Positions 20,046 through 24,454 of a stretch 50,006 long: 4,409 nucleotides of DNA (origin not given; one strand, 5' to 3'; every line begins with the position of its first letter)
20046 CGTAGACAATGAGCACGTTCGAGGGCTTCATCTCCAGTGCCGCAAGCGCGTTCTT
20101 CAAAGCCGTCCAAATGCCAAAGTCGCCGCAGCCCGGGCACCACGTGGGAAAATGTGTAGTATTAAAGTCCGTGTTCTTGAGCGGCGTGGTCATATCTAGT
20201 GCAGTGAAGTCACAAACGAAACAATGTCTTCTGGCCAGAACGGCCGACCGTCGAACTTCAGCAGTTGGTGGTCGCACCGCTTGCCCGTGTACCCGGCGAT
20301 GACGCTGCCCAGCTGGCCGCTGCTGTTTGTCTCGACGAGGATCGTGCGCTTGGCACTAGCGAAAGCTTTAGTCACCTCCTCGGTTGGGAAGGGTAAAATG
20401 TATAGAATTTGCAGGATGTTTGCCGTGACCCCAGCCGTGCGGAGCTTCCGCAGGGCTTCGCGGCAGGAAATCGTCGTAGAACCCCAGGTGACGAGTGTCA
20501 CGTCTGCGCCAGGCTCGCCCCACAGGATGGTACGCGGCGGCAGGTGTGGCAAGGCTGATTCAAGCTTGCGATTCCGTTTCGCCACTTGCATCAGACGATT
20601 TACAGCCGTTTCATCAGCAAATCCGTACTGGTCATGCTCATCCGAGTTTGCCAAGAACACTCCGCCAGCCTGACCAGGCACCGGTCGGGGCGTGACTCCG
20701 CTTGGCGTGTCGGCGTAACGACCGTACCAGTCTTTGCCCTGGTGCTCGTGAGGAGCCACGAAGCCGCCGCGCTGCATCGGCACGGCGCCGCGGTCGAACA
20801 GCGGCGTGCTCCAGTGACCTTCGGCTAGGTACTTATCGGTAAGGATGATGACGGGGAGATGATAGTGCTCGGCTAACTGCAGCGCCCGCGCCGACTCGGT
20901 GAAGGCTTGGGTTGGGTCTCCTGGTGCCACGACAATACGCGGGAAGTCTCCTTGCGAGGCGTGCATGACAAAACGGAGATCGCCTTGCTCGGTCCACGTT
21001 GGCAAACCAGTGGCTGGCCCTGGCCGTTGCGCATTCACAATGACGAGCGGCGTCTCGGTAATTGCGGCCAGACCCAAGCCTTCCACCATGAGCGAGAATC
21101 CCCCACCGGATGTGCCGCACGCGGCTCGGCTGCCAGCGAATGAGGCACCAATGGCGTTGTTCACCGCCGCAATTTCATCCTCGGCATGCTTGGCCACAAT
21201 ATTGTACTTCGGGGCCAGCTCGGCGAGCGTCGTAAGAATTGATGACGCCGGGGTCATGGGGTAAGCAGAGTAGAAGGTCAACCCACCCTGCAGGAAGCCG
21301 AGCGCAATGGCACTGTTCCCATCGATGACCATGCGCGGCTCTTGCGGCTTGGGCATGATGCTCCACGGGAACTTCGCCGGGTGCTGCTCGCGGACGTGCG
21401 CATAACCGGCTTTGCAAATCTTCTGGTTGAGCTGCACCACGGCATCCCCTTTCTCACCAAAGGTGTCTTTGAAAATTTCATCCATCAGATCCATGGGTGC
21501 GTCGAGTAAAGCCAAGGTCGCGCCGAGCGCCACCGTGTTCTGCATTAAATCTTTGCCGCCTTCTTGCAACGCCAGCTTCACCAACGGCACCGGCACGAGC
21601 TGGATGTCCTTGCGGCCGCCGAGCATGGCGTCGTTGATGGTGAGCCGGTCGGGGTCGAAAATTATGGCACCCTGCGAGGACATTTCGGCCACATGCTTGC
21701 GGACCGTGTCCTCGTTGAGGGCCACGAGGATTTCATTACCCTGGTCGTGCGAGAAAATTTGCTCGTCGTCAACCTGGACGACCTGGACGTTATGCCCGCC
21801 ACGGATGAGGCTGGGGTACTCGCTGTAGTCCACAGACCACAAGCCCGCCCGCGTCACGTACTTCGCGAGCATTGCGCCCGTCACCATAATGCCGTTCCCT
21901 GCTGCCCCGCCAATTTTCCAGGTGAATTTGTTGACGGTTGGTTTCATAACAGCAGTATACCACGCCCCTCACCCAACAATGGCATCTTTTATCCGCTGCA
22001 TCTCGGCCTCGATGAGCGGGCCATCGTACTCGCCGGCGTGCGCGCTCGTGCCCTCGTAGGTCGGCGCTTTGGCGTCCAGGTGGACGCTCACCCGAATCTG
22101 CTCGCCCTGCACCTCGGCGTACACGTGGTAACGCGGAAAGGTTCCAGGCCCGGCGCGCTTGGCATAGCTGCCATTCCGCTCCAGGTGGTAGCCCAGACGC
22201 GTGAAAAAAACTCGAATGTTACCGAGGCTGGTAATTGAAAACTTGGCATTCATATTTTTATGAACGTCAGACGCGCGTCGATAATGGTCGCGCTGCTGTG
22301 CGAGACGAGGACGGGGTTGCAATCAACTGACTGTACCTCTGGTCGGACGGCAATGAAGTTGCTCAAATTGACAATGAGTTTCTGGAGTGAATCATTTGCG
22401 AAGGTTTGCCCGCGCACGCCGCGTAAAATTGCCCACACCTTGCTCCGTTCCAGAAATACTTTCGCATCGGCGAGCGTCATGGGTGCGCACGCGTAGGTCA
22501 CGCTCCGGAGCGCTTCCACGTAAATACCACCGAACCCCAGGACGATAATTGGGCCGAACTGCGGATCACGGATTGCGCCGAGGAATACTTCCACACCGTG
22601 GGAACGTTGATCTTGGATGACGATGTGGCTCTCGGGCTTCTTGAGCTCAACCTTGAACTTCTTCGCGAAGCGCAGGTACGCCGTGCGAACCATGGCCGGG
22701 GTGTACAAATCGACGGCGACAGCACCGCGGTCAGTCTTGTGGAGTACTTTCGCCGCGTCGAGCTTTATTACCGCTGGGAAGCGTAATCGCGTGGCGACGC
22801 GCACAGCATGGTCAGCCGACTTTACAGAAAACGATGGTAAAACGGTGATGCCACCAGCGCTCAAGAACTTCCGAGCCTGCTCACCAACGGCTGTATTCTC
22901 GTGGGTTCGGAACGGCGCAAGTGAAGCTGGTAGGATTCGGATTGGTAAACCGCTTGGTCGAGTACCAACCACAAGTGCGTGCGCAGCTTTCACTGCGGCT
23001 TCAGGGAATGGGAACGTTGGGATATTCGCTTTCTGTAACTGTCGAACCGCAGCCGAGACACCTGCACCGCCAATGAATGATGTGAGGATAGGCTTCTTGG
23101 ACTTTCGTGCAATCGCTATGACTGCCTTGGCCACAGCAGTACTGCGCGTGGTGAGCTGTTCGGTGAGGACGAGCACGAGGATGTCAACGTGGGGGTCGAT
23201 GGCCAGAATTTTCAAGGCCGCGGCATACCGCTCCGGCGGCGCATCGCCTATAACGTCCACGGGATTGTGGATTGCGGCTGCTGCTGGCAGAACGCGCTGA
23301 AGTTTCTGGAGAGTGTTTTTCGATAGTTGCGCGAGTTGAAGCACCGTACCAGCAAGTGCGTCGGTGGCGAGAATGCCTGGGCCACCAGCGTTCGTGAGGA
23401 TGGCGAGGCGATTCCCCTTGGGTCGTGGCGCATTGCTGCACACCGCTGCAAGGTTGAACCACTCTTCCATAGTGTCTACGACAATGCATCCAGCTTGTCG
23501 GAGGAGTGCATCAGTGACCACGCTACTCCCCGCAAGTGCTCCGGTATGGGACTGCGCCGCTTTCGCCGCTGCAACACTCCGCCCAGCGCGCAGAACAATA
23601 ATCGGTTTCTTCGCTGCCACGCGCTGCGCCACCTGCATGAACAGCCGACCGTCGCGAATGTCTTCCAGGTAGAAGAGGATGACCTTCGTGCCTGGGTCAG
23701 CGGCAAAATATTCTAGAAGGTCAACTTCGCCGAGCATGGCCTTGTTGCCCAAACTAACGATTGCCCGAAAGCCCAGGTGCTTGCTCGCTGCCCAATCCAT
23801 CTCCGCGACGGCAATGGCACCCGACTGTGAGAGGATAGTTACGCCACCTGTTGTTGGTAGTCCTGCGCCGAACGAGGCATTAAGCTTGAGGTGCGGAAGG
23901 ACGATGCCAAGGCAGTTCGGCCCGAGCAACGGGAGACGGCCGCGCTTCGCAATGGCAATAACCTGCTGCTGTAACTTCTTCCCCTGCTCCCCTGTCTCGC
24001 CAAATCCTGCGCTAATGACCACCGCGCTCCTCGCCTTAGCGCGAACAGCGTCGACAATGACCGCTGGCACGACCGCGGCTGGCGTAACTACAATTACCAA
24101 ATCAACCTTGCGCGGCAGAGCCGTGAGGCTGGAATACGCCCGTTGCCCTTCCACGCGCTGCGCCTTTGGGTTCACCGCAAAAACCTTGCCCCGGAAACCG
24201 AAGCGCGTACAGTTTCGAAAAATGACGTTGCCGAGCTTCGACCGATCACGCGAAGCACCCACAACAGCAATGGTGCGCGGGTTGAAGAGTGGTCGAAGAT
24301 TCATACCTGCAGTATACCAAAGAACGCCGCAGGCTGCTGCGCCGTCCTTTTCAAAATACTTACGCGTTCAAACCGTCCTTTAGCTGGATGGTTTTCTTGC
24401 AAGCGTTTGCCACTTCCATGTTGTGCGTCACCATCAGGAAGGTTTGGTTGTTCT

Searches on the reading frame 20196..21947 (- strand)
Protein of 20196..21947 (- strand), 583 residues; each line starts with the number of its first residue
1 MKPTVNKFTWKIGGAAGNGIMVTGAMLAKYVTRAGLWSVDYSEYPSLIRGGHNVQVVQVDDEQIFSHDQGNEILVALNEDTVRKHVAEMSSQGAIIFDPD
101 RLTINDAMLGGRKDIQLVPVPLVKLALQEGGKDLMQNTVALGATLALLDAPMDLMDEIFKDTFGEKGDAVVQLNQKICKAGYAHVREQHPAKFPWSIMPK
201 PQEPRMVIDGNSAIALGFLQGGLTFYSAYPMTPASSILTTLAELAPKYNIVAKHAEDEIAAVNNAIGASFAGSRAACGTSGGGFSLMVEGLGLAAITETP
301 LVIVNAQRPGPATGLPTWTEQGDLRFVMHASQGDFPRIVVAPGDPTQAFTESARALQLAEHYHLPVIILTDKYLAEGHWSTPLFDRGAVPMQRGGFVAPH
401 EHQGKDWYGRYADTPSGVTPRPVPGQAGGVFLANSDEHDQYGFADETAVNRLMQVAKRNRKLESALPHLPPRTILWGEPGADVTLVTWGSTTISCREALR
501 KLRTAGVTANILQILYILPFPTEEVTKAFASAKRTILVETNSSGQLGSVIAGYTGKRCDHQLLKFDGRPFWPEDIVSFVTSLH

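Call 49: search_protein_families(library=pfam, proteins=[window:20196-21947:-], max_evalue=0.001)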
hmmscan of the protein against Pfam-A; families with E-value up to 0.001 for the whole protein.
window:20196-21947:- (583 aa): 4 families
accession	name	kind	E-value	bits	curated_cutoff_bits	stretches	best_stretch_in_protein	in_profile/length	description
PF01855.24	POR_N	-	1.6e-50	172.5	27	1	219-452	4-225/231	Pyruvate flavodoxin/ferredoxin oxidoreductase, thiamine diP-bdg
PF01558.24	POR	-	1.1e-26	94.4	27.4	1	16-183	1-173/173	Pyruvate ferredoxin/flavodoxin oxidoreductase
PF17147.9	PFOR_II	-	1.3e-09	38.8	27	1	481-568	1-95/102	Pyruvate:ferredoxin oxidoreductase core domain II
PF02780.25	Transketolase_C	-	2.3e-08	34.4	25.9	1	479-558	8-88/124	Transketolase, C-terminal domain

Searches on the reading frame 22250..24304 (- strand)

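Call 49: search_protein_families(library=pfam, proteins=[window:22250-24304:-], max_evalue=0.001)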
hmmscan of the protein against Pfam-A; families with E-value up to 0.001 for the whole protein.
window:22250-24304:- (684 aa): 6 families
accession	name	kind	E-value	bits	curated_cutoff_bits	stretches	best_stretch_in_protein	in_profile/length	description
PF13607.11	Succ_CoA_lig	-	2.3e-52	176.9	27.4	1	153-288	2-137/138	Succinyl-CoA ligase like flavodoxin domain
PF13549.11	ATP-grasp_5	-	5e-51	173.6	27.6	1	474-680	12-220/221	ATP-grasp domain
PF13380.12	CoA_binding_2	-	1.1e-24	87.6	22.8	1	10-136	1-115/116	CoA binding domain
PF19045.5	Ligase_CoA_2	-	3e-14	53.8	23.7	1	301-434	2-140/162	Ligase-CoA domain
PF02629.25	CoA_binding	-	7.7e-13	49.5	22.3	1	9-100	3-97/97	CoA binding domain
PF00549.24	Ligase_CoA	-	3.1e-05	24.5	24.5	0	342-443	19-127/128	CoA-ligase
